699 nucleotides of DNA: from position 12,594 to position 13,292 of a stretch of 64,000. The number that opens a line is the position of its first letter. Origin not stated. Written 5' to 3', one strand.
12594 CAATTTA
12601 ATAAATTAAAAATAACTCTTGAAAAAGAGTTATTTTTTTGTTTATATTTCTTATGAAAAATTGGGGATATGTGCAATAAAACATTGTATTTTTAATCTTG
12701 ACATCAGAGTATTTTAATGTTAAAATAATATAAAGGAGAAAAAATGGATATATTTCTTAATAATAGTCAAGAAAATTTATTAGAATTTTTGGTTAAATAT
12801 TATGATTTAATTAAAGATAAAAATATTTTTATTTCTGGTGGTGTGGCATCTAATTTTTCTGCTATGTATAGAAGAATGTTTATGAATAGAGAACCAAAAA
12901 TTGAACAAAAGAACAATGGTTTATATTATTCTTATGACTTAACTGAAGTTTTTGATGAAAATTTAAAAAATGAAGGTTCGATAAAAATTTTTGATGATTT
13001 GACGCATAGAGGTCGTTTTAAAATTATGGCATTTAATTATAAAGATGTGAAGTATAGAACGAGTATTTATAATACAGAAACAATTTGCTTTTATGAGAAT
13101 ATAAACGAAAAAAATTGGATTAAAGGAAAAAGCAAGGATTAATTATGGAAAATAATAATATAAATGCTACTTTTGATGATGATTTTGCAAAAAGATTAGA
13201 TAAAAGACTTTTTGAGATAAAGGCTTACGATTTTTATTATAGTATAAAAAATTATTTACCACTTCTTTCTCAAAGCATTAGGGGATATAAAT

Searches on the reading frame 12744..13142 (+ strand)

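Call 39: search_protein_families(library=pfam, proteins=[window:12744-13142:+], max_evalue=10)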
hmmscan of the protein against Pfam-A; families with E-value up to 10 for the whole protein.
window:12744-13142:+ (132 aa): 1 family
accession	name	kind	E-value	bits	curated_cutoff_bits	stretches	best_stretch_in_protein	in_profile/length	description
PF18070.6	Cas9_PI2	-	0.7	11.2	27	1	89-128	12-50/59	CRISPR-Cas9 PI domain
